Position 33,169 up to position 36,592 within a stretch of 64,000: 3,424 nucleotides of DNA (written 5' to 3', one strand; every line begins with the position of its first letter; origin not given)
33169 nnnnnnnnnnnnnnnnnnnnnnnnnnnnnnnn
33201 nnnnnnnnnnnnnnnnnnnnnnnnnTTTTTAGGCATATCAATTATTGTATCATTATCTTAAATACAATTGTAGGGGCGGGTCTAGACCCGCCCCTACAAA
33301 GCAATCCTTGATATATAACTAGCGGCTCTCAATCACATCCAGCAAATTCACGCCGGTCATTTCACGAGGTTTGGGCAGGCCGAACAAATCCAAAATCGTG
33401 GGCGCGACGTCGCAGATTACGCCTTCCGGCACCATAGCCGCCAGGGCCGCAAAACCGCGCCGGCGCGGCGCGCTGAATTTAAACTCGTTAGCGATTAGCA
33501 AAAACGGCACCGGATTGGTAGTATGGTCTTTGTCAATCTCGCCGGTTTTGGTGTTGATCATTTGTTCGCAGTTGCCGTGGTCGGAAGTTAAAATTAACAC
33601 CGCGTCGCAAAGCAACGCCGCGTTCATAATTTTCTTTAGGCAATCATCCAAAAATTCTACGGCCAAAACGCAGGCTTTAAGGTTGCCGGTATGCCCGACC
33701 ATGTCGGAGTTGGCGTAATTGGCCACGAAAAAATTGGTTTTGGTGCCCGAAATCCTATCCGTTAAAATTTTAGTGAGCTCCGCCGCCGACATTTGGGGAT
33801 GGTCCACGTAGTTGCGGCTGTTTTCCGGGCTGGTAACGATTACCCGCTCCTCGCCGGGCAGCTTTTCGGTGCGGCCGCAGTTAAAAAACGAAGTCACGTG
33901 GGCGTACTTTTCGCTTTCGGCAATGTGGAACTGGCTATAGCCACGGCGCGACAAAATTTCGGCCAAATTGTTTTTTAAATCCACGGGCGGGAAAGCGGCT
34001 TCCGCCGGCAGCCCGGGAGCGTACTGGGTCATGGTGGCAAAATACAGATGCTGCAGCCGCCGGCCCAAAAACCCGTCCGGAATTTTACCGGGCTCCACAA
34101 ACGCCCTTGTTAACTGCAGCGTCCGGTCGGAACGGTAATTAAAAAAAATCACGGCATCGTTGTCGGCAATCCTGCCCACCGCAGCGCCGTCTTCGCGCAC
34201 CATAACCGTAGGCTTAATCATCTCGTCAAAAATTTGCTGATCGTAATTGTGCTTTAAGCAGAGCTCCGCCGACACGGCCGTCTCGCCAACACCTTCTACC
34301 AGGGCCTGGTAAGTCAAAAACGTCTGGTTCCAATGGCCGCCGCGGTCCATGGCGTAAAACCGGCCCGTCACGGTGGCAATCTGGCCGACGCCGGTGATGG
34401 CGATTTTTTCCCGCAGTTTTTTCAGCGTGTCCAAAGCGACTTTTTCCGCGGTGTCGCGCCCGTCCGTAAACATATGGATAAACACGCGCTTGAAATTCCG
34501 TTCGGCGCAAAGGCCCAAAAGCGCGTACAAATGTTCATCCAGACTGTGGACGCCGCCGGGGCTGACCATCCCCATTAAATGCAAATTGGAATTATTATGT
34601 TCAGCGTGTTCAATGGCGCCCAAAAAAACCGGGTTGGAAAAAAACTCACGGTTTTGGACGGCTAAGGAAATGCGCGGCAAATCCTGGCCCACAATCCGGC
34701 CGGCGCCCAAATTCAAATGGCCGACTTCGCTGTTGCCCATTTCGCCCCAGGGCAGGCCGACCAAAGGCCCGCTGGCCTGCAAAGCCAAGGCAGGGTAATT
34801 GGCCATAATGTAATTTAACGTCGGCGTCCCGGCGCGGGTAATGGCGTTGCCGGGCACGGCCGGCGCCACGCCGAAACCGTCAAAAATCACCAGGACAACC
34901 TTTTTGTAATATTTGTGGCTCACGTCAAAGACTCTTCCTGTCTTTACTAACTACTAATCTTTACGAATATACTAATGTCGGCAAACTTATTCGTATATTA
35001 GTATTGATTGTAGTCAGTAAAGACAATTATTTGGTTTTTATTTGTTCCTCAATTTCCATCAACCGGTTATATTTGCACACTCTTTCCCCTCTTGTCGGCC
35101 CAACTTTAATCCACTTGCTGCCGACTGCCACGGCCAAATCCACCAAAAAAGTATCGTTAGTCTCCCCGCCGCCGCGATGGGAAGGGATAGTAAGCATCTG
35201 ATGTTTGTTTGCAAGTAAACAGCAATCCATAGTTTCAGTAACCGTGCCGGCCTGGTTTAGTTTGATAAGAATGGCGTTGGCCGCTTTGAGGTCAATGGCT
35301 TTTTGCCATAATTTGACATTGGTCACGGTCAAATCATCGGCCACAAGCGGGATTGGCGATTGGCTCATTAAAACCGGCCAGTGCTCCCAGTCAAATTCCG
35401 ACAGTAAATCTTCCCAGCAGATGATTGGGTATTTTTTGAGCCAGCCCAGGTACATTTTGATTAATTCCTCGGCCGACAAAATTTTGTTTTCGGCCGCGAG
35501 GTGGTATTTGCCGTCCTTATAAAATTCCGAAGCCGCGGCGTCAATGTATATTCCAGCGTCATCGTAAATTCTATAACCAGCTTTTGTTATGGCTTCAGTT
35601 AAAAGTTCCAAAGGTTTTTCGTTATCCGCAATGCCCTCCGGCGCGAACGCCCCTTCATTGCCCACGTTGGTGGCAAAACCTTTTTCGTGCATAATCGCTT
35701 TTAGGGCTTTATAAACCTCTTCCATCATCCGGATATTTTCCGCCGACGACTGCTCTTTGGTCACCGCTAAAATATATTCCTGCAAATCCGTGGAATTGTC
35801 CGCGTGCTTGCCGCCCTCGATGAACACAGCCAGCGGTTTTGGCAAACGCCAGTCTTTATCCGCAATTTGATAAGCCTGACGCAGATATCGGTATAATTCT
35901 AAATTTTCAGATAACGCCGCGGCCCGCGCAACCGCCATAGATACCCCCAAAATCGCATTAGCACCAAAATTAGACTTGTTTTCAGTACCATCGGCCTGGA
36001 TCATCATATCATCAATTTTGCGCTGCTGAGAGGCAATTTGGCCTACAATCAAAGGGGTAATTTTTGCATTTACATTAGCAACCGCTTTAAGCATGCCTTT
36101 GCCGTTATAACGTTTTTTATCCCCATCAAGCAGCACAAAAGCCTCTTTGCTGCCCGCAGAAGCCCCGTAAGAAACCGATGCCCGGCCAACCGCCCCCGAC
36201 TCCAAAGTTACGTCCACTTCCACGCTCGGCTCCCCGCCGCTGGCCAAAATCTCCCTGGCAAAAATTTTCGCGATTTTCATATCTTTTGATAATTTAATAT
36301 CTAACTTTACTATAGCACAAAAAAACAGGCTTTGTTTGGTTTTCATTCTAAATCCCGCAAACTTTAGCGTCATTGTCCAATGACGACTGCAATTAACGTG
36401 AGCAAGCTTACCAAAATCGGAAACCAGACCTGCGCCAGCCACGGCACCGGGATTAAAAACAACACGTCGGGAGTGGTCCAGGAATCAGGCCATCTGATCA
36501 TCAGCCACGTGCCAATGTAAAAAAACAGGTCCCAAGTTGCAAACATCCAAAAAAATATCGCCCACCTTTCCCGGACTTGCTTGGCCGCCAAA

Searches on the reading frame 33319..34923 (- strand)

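Call 73: search_protein_families(library=pfam, proteins=[window:33319-34923:-], max_evalue=0.00001)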
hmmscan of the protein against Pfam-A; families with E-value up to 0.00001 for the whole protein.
window:33319-34923:- (534 aa): 2 families
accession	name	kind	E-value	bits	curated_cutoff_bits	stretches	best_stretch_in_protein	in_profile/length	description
PF06415.18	iPGM_N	-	3.3e-70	236.4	27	1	85-302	1-216/217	BPG-independent PGAM N-terminus (iPGM_N)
PF01676.23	Metalloenzyme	-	6.5e-64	216.3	24.3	1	7-517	1-251/252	Metalloenzyme superfamily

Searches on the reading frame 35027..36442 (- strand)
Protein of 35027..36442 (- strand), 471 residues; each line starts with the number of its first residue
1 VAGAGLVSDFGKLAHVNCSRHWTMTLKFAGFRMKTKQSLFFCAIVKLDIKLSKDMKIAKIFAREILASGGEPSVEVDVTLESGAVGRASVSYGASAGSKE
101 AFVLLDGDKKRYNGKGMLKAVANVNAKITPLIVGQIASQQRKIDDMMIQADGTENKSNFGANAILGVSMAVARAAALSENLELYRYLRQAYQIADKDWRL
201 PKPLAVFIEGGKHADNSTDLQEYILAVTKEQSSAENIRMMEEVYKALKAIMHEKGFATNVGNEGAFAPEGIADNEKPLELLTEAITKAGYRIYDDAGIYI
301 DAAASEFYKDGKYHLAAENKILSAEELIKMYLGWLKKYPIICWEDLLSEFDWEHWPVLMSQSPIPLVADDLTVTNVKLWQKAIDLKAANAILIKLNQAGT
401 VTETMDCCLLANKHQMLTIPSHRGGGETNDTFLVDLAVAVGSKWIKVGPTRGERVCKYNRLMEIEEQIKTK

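Call 73: search_protein_families(library=pfam, proteins=[window:35027-36442:-], max_evalue=0.00001)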
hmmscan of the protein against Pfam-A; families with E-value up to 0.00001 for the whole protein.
window:35027-36442:- (471 aa): 2 families
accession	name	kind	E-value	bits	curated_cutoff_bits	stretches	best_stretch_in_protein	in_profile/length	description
PF00113.28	Enolase_C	-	7.6e-76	255.7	21.5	1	200-469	4-282/296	Enolase, C-terminal TIM barrel domain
PF03952.21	Enolase_N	-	1.8e-50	171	35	1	57-187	1-131/131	Enolase, N-terminal domain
